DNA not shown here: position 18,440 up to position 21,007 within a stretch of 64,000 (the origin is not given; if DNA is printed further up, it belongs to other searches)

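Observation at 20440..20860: Portal protein carries a C-terminal inorganic-pyrophosphatase-like domain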

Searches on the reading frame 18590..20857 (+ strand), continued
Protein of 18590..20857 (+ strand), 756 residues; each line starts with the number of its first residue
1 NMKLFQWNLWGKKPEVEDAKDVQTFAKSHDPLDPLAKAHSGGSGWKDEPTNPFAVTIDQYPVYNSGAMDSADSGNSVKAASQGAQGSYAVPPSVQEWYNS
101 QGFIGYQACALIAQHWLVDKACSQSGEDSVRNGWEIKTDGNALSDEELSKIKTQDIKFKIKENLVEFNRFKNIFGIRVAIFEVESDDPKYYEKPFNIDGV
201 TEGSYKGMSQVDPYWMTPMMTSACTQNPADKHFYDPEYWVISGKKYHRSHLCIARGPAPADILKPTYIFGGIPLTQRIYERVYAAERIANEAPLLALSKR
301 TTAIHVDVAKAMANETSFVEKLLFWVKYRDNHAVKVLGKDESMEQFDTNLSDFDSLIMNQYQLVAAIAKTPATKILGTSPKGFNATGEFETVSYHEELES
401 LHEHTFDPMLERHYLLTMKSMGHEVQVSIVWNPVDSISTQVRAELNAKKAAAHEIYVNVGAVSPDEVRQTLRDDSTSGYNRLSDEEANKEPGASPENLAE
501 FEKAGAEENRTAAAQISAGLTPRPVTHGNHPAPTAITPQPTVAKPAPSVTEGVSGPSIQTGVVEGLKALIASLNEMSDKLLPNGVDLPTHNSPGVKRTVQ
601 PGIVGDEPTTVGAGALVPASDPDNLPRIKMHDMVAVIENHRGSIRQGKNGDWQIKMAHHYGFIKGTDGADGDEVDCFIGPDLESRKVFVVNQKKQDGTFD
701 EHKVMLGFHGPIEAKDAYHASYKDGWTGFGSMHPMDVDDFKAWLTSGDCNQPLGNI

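Call 23: find_homologous_proteins(query=window:18590-20857:+, max_evalue=1e-10)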
Query window:18590-20857:+ (756 aa): 3218 proteins with E <= 1e-10 among 8000 candidates; the best 120 are listed.
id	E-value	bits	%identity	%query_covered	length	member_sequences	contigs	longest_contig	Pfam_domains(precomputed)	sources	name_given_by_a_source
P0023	0.0e+0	1762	100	100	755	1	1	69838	PF06381.17,PF18823.7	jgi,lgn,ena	-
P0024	0.0e+0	1430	81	100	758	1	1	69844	PF06381.17,PF18823.7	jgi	jgi:phage-related protein (TIGR01555 family)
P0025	0.0e+0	1099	64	100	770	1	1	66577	PF06381.17,PF18823.7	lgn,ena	-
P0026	0.0e+0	1068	62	99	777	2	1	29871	PF06381.17,PF18823.7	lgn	-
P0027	0.0e+0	1068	62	99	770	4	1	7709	PF06381.17,PF18823.7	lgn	-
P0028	0.0e+0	1059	62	99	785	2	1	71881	PF06381.17,PF18823.7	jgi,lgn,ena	-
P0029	0.0e+0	1052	62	96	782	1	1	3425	PF06381.17,PF18823.7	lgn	-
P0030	0.0e+0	1050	62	96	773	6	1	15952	PF06381.17,PF18823.7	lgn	-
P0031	0.0e+0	1047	60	100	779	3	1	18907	PF06381.17,PF18823.7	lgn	-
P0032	0.0e+0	1044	62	98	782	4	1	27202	PF06381.17,PF18823.7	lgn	-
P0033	0.0e+0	1037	61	96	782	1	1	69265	PF06381.17,PF18823.7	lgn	-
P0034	0.0e+0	1033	62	96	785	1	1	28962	PF06381.17,PF18823.7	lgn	-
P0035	0.0e+0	1020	61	96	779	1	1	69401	PF06381.17,PF18823.7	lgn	-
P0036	0.0e+0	1016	60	100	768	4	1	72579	PF06381.17,PF18823.7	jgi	jgi:phage-related protein (TIGR01555 family)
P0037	9.6e-296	1001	60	100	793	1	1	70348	PF06381.17,PF18823.7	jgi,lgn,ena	-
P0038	2.2e-293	993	58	99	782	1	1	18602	PF06381.17,PF18823.7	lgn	-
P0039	3.7e-290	983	58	96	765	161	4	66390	PF06381.17,PF18823.7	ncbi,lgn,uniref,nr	ncbi:hypothetical protein [Pseudomonas phage NP3]|uniref:Uncharacterized protein n=2 Tax=Pbunavirus 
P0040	2.0e-287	974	58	100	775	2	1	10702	PF06381.17,PF18823.7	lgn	-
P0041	1.5e-286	971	59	97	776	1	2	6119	PF06381.17,PF18823.7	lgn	-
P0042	1.0e-283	962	58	100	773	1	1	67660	PF06381.17,PF18823.7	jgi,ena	-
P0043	2.1e-283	960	59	96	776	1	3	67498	PF06381.17,PF18823.7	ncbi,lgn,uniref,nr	ncbi:putative structural protein [Pseudomonas phage tabernarius]|uniref:Putative structural protein 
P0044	4.5e-276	936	55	98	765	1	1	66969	PF06381.17,PF18823.7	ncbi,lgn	-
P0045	5.7e-276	936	56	96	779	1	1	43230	PF06381.17,PF18823.7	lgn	-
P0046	3.7e-275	933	55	98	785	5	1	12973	PF06381.17,PF18823.7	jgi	-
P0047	2.2e-273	927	56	97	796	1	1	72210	PF06381.17,PF18823.7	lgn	-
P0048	9.4e-273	925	54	98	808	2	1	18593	PF06381.17,PF18823.7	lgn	-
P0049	1.9e-271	921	57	97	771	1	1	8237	PF06381.17,PF18823.7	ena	-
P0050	5.1e-271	920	56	99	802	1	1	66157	PF06381.17,PF18823.7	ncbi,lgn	-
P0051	1.3e-270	918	56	98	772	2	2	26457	PF06381.17,PF18823.7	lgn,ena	-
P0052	1.6e-270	918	55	99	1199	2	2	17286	PF06381.17,PF03496.21,PF18823.7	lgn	-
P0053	5.4e-270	916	56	99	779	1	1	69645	PF06381.17,PF18823.7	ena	-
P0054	8.1e-270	916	56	99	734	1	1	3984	PF06381.17,PF18823.7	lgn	-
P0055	1.4e-269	915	55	99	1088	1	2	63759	PF06381.17,PF18823.7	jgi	jgi:phage-related protein (TIGR01555 family)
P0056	9.9e-269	912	56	98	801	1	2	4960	PF06381.17,PF18823.7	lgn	-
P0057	1.8e-267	908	56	99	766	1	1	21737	PF06381.17,PF18823.7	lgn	-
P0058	2.0e-266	904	57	95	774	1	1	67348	PF06381.17,PF18823.7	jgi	-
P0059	5.2e-266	903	56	99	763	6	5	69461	PF06381.17,PF18823.7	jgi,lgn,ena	-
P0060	5.6e-266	903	55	96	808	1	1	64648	PF06381.17,PF18823.7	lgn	-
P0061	2.0e-265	901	56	99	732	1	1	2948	PF06381.17,PF18823.7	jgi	-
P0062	5.1e-265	900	56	98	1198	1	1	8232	PF06381.17,PF03496.21,PF18823.7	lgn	-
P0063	5.0e-263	893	55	99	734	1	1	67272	PF06381.17,PF18823.7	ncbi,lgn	-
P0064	2.0e-262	891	53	99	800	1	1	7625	PF06381.17,PF18823.7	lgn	-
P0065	3.9e-262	890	55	96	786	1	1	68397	PF06381.17,PF18823.7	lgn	-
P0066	2.7e-261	887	53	96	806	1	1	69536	PF06381.17,PF18823.7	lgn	-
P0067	5.6e-261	886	54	96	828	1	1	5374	PF06381.17,PF18823.7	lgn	-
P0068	6.2e-260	883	53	99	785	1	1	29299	PF06381.17,PF18823.7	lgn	-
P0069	1.3e-259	882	52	98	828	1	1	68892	PF06381.17,PF18823.7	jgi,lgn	jgi:phage-related protein (TIGR01555 family)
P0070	2.6e-259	881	54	100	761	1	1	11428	PF06381.17,PF18823.7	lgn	-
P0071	6.0e-259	880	53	97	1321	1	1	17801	PF06381.17,PF03496.21,PF18823.7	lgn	-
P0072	1.8e-257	875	54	98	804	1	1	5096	PF06381.17,PF18823.7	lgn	-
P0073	3.7e-257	874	55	95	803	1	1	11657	PF06381.17,PF18823.7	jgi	jgi:phage-related protein (TIGR01555 family)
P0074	5.7e-257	873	54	96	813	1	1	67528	PF06381.17,PF18823.7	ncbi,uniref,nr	ncbi:inorganic pyrophosphatase [Luteibacter phage vB_LflM-Pluto]|uniref:Inorganic pyrophosphatase n=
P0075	1.4e-256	872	52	96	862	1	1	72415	PF06381.17,PF18823.7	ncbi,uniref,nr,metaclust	ncbi:minor head protein-like protein [Burkholderia phage BcepF1]|uniref:Minor head protein-like prot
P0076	1.4e-255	868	59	88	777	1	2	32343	PF06381.17,PF18823.7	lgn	-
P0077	4.0e-255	867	53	99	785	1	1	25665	PF06381.17,PF18823.7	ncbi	-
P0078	5.0e-255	867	52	96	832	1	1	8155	PF06381.17,PF18823.7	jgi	jgi:phage-related protein (TIGR01555 family)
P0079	5.7e-254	863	51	95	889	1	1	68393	PF06381.17,PF18823.7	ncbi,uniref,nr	ncbi:minor head protein [Burkholderia phage Maja]|uniref:Minor head protein n=1 Tax=Burkholderia pha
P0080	1.1e-253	862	53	99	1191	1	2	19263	PF06381.17,PF03496.21,PF18823.7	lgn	-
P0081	9.8e-253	859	51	99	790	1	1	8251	PF06381.17,PF18823.7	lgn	-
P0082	1.1e-252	859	52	99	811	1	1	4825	PF06381.17,PF18823.7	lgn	-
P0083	2.7e-252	858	51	100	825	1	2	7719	PF06381.17,PF18823.7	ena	-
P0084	3.3e-252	857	53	99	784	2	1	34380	PF06381.17,PF18823.7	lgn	-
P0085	6.6e-252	856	53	97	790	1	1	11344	PF06381.17,PF18823.7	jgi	jgi:phage-related protein (TIGR01555 family)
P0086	1.3e-251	855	54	96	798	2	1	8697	PF06381.17,PF18823.7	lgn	-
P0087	1.4e-251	855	55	91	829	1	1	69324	PF06381.17,PF18823.7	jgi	jgi:phage-related protein (TIGR01555 family)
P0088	3.3e-251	854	53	96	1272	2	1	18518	PF06381.17,PF03496.21,PF18823.7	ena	-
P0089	6.2e-251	853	52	96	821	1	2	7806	PF06381.17,PF18823.7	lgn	-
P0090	7.5e-251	853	53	96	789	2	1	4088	PF06381.17,PF18823.7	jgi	jgi:phage-related protein (TIGR01555 family)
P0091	7.7e-251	853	53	97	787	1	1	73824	PF06381.17,PF18823.7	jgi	jgi:phage-related protein (TIGR01555 family)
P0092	2.9e-250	851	49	98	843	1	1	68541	PF06381.17,PF18823.7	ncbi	ncbi:minor head protein-like protein [Burkholderia phage vB_BglM_WTB]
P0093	4.4e-250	850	52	97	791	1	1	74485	PF06381.17,PF18823.7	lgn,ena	-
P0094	5.8e-250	850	51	100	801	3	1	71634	PF06381.17,PF18823.7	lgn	-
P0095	6.1e-250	850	52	96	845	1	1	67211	PF06381.17,PF18823.7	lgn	-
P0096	1.1e-249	849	52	99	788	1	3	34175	PF06381.17,PF18823.7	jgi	jgi:phage-related protein (TIGR01555 family)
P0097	1.6e-249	848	52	99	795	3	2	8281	PF06381.17,PF18823.7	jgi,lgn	-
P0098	1.7e-249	848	53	95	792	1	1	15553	PF06381.17,PF18823.7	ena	-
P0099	2.9e-249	848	52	97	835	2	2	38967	PF06381.17,PF18823.7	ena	-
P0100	3.0e-249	848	51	98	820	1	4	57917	PF06381.17,PF18823.7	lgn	-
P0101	3.9e-249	847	52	96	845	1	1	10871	PF06381.17,PF18823.7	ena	-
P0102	4.7e-248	844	51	99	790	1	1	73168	PF06381.17,PF18823.7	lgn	-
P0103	6.2e-248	843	52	96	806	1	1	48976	PF06381.17,PF18823.7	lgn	-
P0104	8.9e-248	843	52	99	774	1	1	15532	PF06381.17,PF18823.7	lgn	-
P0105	1.4e-247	842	52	99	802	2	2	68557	PF06381.17,PF18823.7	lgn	-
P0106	1.5e-247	842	52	99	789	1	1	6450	PF06381.17,PF18823.7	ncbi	-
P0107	2.7e-247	841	53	99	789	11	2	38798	PF06381.17,PF18823.7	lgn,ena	-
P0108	2.9e-247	841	53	98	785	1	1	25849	PF06381.17,PF18823.7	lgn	-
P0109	4.5e-247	840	53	99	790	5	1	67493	PF06381.17,PF18823.7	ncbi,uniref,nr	ncbi:portal protein [Serratia phage vB_SmaM_Hera]|uniref:Portal protein n=1 Tax=Serratia phage vB_Sm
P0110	5.6e-247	840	52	97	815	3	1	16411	PF06381.17,PF18823.7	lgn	-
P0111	2.1e-246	838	50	96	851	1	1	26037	PF06381.17,PF18823.7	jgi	jgi:phage-related protein (TIGR01555 family)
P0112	3.3e-246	837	53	96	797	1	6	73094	PF06381.17,PF18823.7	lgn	-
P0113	3.4e-246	837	51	96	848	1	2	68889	PF06381.17,PF18823.7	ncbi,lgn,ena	-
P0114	4.3e-246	837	52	96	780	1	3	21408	PF06381.17,PF18823.7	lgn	-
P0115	5.1e-246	837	49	96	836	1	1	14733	PF06381.17,PF18823.7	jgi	jgi:phage-related protein (TIGR01555 family)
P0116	6.7e-246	836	53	96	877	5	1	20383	PF06381.17,PF18823.7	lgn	-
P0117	8.4e-246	836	53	96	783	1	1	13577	PF06381.17,PF18823.7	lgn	-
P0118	1.1e-245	836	51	95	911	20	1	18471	PF06381.17,PF18823.7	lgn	-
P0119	1.5e-245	835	51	99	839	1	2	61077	PF06381.17,PF18823.7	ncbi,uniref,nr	ncbi:minor head protein [Xanthomonas phage FoX7]|uniref:Minor head protein n=2 Tax=Carpasinavirus Xc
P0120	1.5e-245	835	51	99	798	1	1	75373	PF06381.17,PF18823.7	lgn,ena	-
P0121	4.5e-245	834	51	98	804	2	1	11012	PF06381.17,PF18823.7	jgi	jgi:phage-related protein (TIGR01555 family)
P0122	1.3e-244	832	53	99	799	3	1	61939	PF06381.17,PF18823.7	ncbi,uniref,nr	ncbi:hypothetical protein [Xanthomonas phage Carpasina]|uniref:Uncharacterized protein n=1 Tax=Xanth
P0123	7.7e-244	830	51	97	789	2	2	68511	PF06381.17,PF18823.7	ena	-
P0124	1.6e-243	829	52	99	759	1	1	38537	PF06381.17,PF18823.7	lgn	-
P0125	1.3e-242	826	51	99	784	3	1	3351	PF06381.17,PF18823.7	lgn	-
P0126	4.0e-242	824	54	90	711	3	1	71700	PF06381.17,PF18823.7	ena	-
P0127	4.9e-242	824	51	99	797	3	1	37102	PF06381.17,PF18823.7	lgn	-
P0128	2.1e-241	822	51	99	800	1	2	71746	PF06381.17,PF18823.7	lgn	-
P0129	2.4e-241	821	50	99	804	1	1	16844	PF06381.17,PF18823.7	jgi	jgi:phage-related protein (TIGR01555 family)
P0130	3.4e-241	821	50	100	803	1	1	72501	PF06381.17,PF18823.7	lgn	-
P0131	1.7e-240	819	51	96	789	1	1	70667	PF06381.17,PF18823.7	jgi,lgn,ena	-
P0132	3.8e-240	817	51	96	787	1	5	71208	PF06381.17,PF18823.7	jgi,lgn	jgi:phage-related protein (TIGR01555 family)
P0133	6.8e-240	817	51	98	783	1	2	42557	PF06381.17,PF18823.7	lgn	-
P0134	3.4e-239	814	51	100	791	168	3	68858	PF06381.17,PF18823.7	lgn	-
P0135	3.5e-239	814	50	96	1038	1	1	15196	PF06381.17,PF18823.7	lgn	-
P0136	6.2e-239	813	50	96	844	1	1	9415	PF06381.17,PF18823.7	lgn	-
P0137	7.9e-239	813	52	93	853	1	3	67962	PF06381.17,PF18823.7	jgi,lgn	jgi:phage-related protein (TIGR01555 family)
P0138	1.6e-238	812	52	99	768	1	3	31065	PF06381.17,PF18823.7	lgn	-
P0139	2.7e-238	811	51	93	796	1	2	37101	PF06381.17,PF18823.7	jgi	jgi:phage-related protein (TIGR01555 family)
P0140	3.7e-238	811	50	98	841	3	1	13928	PF06381.17,PF18823.7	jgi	jgi:phage-related protein (TIGR01555 family)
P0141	4.3e-238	811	49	98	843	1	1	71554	PF06381.17,PF18823.7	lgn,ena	-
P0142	7.7e-238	810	48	97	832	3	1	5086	PF06381.17,PF18823.7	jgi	jgi:phage-related protein (TIGR01555 family)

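Call 37: search_protein_families(library=pfam, proteins=[P0052, P0071, P0088, P0055, P0135, P0075, P0039], max_evalue=0.001)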
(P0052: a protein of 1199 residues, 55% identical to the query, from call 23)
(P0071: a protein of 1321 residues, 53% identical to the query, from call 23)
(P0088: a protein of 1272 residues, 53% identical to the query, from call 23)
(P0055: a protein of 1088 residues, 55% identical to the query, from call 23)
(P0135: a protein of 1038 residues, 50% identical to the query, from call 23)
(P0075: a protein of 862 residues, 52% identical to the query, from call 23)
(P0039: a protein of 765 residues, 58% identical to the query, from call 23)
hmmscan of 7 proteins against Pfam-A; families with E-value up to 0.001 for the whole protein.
P0052 (1199 aa): 4 families
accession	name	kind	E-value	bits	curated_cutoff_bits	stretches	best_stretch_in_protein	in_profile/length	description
PF06381.16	Phage_portal_3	-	1.3e-88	297.6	33.8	1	117-466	1-356/357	Phage portal protein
PF18823.6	InPase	-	5.4e-49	165.9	26.8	1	642-766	10-134/135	Inorganic Pyrophosphatase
PF03496.20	ADPrib_exo_Tox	-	1.2e-18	67.6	23.4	1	1028-1183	16-180/196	ADP-ribosyltransferase exoenzyme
PF00719.24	Pyrophosphatase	-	0.00041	20.6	23.5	0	674-701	31-58/153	Inorganic pyrophosphatase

P0071 (1321 aa): 3 families
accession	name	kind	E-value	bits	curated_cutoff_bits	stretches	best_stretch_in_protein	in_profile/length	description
PF06381.16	Phage_portal_3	-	3.5e-88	296.1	33.8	1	132-482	1-356/357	Phage portal protein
PF18823.6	InPase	-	2.1e-48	164.1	26.8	1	652-775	10-135/135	Inorganic Pyrophosphatase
PF03496.20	ADPrib_exo_Tox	-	7.7e-18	65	23.4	1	1151-1318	16-192/196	ADP-ribosyltransferase exoenzyme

P0088 (1272 aa): 3 families
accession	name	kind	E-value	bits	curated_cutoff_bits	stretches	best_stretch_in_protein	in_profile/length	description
PF06381.16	Phage_portal_3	-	1e-86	291.3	33.8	1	177-525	2-356/357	Phage portal protein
PF18823.6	InPase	-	3.6e-46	156.8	26.8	1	704-828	10-134/135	Inorganic Pyrophosphatase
PF03496.20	ADPrib_exo_Tox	-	2.1e-15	57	23.4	1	1105-1255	21-180/196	ADP-ribosyltransferase exoenzyme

P0055 (1088 aa): 2 families
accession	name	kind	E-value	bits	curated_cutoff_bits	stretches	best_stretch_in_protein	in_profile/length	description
PF06381.16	Phage_portal_3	-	8.1e-87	291.7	33.8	1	404-753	1-355/357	Phage portal protein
PF18823.6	InPase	-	2.8e-47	160.4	26.8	1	932-1057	10-135/135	Inorganic Pyrophosphatase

P0135 (1038 aa): 2 families
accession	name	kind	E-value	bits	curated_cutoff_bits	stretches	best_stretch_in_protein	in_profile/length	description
PF06381.16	Phage_portal_3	-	9.9e-90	301.2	33.8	1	120-469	1-356/357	Phage portal protein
PF18823.6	InPase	-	8.1e-46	155.7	26.8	1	673-797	8-134/135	Inorganic Pyrophosphatase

P0075 (862 aa): 2 families
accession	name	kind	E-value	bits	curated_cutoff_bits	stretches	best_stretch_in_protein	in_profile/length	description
PF06381.16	Phage_portal_3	-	4.9e-85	285.8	33.8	1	138-484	2-353/357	Phage portal protein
PF18823.6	InPase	-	3.2e-44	150.5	26.8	1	667-794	6-134/135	Inorganic Pyrophosphatase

P0039 (765 aa): 2 families
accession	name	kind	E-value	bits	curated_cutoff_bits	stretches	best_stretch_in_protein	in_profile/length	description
PF06381.16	Phage_portal_3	-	3.3e-99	332.4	33.8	1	112-459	2-356/357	Phage portal protein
PF18823.6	InPase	-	3e-43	147.4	26.8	1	635-753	12-134/135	Inorganic Pyrophosphatase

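Call 55: predict_structure(alignment_id=A2)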
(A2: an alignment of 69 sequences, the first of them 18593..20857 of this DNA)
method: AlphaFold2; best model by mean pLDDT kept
length: 755 residues; sequences in the alignment: 69
mean_pLDDT: 74.5   pTM: 0.49
mean pLDDT of the five models: 74.5, 72.8, 70.1, 70.0, 69.8
residues with pLDDT >= 90: 249; 70-90: 233; 50-70: 140; < 50: 133
segments of 3 or more residues with pLDDT < 50: 1-29, 39-50, 52-55, 59-85, 87-89, 100-104, 517-555, 598-604
pLDDT, mean of each block of 10 residues (from residue 1): 37 39 46 56 42 47 36 35 46 59 55 83 93 88 91 96 95 92 93 92 94 82 76 85 92 74 56 83 76 59 79 86 71 74 59 74 86 70 60 88 95 95 92 70 81 83 81 72 68 58 68 47 34 35 38 59 87 92 84 51 51 79 93 95 87 92 94 96 97 94 97 96 93 97 92 74
secondary structure, 60 per line:
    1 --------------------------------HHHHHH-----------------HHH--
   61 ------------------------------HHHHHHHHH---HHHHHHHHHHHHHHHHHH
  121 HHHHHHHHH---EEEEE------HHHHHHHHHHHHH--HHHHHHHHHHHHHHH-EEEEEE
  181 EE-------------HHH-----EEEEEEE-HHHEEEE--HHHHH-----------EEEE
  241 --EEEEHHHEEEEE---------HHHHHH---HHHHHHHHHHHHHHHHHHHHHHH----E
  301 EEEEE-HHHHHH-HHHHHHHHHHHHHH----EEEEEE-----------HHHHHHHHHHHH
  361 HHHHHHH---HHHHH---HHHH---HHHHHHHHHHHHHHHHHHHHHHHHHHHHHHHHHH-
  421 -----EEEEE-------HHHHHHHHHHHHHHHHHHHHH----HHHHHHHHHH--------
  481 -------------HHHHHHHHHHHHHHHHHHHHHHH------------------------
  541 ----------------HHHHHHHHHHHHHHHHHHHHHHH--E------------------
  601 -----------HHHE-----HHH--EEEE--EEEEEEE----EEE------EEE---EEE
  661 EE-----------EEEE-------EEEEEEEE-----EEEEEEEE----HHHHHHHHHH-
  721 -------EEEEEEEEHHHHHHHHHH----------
elements in order (helices of 4 or more, strands of 3 or more residues): H33-38 H91-99 H103-129 E133-137 H144-156 H159-173 E175-182 E204-210 E215-218 H221-225 E237-240 E243-246 E250-254 H264-269 H273-295 E300-305 H307-312 H314-327 E332-337 H349-367 H371-375 H379-382 H386-419 E426-430 H438-458 H463-472 H494-516 H557-579 E626-629 E632-638 E643-645 E652-654 E658-662 E674-677 E685-692 E698-705 H710-719 E728-735 H736-745
